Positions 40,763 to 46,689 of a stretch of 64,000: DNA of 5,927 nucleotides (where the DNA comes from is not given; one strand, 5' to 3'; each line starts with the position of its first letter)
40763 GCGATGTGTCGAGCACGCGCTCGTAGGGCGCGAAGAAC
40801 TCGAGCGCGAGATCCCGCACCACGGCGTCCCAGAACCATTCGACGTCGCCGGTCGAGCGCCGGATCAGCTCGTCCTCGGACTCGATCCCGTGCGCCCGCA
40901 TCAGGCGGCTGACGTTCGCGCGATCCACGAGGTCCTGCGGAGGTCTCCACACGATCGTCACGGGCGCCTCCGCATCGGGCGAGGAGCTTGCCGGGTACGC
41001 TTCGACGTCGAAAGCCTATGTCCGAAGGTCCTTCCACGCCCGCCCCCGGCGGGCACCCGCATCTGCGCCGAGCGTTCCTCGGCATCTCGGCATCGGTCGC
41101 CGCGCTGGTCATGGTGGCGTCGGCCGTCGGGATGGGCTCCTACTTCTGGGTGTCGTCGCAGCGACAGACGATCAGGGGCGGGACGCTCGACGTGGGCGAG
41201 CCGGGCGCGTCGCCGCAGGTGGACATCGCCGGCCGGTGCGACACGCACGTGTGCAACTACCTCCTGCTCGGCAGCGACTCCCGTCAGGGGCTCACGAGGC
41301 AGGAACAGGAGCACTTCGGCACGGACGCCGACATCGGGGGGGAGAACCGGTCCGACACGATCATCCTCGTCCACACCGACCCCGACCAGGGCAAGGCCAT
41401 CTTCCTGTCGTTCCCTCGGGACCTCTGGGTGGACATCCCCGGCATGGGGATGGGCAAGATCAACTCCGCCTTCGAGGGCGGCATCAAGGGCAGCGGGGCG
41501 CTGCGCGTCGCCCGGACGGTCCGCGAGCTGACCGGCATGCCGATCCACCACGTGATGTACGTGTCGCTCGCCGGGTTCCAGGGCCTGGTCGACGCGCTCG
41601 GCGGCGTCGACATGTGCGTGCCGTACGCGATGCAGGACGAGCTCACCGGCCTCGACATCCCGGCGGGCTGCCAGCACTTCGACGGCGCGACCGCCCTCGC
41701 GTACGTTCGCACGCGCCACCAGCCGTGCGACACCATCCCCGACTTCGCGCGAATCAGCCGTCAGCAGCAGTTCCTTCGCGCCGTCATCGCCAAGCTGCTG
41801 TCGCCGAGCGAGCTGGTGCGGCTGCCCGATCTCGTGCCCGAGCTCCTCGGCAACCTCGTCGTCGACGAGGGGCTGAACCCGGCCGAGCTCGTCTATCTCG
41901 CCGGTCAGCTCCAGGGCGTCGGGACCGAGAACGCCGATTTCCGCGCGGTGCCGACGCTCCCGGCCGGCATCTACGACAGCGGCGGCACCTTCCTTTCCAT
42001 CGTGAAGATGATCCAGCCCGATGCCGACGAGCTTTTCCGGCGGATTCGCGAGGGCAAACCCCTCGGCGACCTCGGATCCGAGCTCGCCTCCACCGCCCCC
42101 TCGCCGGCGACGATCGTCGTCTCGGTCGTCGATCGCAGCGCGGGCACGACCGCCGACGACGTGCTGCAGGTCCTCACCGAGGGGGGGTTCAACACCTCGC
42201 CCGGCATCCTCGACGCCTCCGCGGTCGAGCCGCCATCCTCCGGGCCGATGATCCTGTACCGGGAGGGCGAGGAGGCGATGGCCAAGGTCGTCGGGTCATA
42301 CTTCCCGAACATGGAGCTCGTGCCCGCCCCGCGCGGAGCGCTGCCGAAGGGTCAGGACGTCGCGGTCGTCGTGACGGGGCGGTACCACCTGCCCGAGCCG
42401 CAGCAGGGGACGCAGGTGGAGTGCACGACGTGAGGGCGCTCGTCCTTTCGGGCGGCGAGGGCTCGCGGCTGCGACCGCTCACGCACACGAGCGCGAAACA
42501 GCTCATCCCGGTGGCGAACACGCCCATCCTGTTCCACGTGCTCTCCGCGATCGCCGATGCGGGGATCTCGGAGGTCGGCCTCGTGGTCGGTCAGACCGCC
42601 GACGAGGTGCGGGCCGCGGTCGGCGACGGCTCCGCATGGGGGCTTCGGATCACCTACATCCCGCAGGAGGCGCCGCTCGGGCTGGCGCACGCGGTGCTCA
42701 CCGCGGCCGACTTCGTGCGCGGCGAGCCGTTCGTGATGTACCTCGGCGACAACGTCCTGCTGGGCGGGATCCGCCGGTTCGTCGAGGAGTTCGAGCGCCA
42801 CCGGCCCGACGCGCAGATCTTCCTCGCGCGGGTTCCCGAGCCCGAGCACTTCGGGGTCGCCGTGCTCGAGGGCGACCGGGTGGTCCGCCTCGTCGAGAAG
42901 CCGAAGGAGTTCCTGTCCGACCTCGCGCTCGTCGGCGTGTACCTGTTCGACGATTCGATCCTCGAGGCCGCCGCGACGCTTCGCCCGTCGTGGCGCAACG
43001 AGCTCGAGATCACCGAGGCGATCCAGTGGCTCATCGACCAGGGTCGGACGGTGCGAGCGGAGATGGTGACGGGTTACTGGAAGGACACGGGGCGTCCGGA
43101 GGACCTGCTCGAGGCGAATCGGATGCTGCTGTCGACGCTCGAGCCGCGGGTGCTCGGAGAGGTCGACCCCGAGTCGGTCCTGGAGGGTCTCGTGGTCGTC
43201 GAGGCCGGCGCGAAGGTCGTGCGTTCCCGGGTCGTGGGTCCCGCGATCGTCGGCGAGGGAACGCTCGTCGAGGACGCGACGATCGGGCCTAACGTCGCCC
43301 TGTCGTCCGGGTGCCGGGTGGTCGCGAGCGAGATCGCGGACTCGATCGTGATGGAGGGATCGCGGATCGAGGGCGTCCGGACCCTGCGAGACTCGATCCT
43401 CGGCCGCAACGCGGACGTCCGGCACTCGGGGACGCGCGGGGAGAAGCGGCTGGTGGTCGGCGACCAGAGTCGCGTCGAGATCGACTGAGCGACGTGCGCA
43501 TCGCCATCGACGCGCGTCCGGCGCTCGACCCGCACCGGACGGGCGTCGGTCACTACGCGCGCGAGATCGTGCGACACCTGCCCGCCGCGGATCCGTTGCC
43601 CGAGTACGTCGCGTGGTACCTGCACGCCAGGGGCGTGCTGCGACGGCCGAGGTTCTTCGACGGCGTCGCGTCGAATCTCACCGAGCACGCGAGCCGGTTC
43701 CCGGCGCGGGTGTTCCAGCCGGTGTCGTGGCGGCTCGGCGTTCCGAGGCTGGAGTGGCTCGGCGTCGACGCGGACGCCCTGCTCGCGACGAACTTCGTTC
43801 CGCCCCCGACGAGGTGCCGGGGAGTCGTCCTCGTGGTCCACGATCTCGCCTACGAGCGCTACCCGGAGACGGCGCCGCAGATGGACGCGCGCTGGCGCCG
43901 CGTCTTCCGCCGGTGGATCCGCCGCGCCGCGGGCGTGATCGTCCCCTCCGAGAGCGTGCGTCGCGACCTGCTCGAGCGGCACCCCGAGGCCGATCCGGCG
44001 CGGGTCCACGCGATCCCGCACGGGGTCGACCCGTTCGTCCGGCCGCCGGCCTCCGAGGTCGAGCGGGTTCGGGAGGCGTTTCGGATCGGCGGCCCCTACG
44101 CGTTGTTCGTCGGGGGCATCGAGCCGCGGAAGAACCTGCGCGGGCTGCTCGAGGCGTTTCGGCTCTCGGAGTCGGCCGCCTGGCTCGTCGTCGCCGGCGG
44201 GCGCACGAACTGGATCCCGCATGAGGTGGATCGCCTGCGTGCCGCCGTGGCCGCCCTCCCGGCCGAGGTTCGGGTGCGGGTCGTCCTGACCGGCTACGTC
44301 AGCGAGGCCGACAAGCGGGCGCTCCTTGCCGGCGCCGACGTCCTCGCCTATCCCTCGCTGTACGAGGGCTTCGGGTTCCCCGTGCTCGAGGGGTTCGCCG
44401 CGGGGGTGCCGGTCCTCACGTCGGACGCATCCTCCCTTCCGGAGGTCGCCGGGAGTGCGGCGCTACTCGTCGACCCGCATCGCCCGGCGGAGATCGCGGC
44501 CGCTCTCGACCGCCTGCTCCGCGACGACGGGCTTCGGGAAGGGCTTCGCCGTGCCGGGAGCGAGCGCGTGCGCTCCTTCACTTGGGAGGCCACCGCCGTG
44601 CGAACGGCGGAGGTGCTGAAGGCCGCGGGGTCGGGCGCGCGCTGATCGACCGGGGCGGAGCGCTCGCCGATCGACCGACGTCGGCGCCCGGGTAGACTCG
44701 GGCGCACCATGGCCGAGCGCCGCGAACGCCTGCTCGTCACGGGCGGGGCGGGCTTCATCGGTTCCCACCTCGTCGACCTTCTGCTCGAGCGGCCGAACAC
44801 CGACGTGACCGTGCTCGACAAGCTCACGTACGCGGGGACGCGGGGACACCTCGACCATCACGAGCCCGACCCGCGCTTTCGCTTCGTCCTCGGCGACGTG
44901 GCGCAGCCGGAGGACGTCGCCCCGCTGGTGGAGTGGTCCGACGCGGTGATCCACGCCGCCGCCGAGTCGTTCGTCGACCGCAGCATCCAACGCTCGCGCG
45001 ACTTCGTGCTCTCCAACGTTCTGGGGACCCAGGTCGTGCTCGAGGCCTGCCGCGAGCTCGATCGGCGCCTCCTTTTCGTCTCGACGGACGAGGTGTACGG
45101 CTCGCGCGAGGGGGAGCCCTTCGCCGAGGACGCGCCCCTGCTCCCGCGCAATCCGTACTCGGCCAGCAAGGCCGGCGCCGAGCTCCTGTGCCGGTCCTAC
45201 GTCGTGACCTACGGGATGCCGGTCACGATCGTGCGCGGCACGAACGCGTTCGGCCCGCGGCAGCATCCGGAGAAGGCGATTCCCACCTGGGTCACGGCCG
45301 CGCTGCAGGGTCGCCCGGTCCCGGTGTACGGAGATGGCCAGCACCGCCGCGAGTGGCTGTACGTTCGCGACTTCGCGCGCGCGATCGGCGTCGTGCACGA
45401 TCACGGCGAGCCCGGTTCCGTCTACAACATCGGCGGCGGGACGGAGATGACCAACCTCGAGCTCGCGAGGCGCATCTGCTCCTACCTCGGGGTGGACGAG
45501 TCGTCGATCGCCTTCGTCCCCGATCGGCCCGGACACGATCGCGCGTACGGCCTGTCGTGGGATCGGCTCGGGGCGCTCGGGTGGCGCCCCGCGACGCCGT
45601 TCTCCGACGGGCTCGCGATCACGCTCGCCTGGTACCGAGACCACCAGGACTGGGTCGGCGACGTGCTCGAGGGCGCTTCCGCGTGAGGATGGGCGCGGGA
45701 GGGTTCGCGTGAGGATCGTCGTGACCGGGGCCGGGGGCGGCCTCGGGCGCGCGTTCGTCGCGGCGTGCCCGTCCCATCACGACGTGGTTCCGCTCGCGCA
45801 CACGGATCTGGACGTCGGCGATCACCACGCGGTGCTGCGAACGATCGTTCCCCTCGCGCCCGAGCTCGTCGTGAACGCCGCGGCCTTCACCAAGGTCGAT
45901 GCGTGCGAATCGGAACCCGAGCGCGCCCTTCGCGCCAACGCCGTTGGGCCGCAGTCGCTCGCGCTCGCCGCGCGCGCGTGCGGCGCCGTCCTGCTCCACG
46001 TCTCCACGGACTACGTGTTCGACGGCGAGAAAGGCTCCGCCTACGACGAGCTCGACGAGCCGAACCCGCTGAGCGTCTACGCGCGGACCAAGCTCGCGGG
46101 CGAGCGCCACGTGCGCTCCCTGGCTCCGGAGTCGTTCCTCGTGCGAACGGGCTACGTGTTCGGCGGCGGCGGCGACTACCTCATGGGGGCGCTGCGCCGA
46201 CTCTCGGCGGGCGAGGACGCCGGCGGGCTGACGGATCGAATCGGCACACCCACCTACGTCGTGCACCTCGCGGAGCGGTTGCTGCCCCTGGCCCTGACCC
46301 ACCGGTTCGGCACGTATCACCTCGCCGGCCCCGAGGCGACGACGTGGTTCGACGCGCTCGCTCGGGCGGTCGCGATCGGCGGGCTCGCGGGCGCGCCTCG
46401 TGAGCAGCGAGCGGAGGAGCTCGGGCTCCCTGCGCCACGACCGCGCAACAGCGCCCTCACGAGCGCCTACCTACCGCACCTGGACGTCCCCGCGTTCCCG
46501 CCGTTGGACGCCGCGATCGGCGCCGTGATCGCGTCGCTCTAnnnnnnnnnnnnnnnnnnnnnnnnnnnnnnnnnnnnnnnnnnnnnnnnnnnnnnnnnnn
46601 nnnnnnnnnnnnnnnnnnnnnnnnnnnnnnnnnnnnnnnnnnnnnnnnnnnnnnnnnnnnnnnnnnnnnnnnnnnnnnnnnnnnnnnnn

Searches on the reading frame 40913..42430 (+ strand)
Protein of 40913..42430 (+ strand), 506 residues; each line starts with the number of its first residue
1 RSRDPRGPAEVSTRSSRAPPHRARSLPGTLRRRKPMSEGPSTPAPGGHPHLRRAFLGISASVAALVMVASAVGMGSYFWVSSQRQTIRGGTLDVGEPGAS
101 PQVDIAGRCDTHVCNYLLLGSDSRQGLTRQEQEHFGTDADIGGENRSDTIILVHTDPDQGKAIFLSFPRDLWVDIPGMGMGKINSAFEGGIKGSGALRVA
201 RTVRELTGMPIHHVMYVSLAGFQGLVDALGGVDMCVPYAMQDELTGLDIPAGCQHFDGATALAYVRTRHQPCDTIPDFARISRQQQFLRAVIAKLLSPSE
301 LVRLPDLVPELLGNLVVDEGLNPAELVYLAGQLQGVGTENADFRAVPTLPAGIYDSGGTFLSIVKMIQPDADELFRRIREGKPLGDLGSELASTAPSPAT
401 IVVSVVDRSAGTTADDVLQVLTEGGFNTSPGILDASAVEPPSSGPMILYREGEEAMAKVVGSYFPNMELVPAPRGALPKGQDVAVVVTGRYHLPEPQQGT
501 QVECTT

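Call 55: search_protein_families(library=pfam, proteins=[window:40913-42430:+], max_evalue=0.0001)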
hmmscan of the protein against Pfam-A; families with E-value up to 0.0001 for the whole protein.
window:40913-42430:+ (506 aa): 1 family
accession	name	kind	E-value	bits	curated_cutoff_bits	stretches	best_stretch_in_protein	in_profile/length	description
PF03816.19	LytR_cpsA_psr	-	6.5e-40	137.2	24.6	1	146-296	1-149/150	LytR_cpsA_psr family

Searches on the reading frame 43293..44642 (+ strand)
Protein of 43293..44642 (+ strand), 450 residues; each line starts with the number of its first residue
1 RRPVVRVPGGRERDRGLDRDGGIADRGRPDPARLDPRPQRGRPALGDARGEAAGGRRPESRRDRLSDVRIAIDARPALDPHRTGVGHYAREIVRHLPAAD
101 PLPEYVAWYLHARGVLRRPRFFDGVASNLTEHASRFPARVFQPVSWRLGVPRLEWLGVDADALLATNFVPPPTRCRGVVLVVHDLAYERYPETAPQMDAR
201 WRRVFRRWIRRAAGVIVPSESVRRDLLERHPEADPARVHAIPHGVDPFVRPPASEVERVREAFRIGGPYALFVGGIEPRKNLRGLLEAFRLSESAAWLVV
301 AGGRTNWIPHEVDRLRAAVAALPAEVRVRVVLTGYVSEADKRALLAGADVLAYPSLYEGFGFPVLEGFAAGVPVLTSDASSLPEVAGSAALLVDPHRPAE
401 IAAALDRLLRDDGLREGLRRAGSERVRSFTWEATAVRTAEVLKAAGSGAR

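Call 55: search_protein_families(library=pfam, proteins=[window:43293-44642:+], max_evalue=0.0001)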
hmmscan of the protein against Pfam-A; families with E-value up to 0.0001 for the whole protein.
window:43293-44642:+ (450 aa): 5 families
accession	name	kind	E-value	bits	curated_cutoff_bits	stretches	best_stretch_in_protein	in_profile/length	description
PF00534.26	Glycos_transf_1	-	4.2e-30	105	26.4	1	260-424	8-171/172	Glycosyl transferases group 1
PF13692.12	Glyco_trans_1_4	-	1.3e-25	90.8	27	1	268-411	2-142/142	Glycosyl transferases group 1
PF20706.3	GT4-conflict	-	2.4e-10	40.4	26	1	241-382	173-316/385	Family 4 Glycosyltransferase in conflict systems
PF13439.12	Glyco_transf_4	-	3.7e-10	40.5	28.5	1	84-247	3-168/170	Glycosyltransferase Family 4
PF13524.12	Glyco_trans_1_2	-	2.2e-07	31.4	25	1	329-435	28-139/144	Glycosyl transferase-like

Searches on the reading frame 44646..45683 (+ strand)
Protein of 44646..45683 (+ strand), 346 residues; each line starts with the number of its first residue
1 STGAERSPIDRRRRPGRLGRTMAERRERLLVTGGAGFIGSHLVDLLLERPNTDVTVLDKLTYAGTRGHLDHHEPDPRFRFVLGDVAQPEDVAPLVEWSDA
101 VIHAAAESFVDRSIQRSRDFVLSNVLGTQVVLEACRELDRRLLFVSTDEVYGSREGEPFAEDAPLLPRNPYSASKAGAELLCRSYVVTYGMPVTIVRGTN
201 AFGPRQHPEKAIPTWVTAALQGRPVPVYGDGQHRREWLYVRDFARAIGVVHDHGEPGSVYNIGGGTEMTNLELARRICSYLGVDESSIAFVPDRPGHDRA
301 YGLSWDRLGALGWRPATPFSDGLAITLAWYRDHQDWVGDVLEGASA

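Call 55: search_protein_families(library=pfam, proteins=[window:44646-45683:+], max_evalue=0.0001)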
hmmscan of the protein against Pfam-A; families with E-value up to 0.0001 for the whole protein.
window:44646-45683:+ (346 aa): 7 families
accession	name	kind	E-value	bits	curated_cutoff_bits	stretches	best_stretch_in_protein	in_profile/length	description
PF01370.27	Epimerase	-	6e-65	219.4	20.9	1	30-263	2-240/240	NAD dependent epimerase/dehydratase family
PF16363.11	GDP_Man_Dehyd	-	2.3e-63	215.1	27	1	30-324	1-330/332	GDP-mannose 4,6 dehydratase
PF04321.23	RmlD_sub_bind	-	5.9e-21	75.2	27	1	28-289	2-239/287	RmlD substrate binding domain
PF01073.25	3Beta_HSD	-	1.7e-20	73.7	22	1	30-246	1-224/280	3-beta hydroxysteroid dehydrogenase/isomerase family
PF07993.18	NAD_binding_4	-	1.6e-16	60.7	20.1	1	31-207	1-210/258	Male sterility protein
PF02719.21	Polysacc_synt_2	-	1.3e-15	57.8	20.2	1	29-296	1-266/293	Polysaccharide biosynthesis protein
PF13460.12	NAD_binding_10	-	1.2e-09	38.7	27.2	1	33-197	1-142/184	NAD(P)H-binding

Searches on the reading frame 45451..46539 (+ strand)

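Call 55: search_protein_families(library=pfam, proteins=[window:45451-46539:+], max_evalue=0.0001)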
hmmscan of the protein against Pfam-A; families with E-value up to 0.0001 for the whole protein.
window:45451-46539:+ (363 aa): 5 families
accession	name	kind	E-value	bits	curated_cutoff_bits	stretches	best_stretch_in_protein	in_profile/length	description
PF04321.23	RmlD_sub_bind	-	4.2e-65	220.1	27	1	88-344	2-266/287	RmlD substrate binding domain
PF01370.27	Epimerase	-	2.8e-19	69.9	20.9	1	89-228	1-160/240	NAD dependent epimerase/dehydratase family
PF16363.11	GDP_Man_Dehyd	-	4.8e-11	43.1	27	1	118-223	57-166/332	GDP-mannose 4,6 dehydratase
PF02719.21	Polysacc_synt_2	-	6.3e-08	32.6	20.2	1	121-188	62-130/293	Polysaccharide biosynthesis protein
PF07993.18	NAD_binding_4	-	7.6e-05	22.4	20.1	0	139-242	91-210/258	Male sterility protein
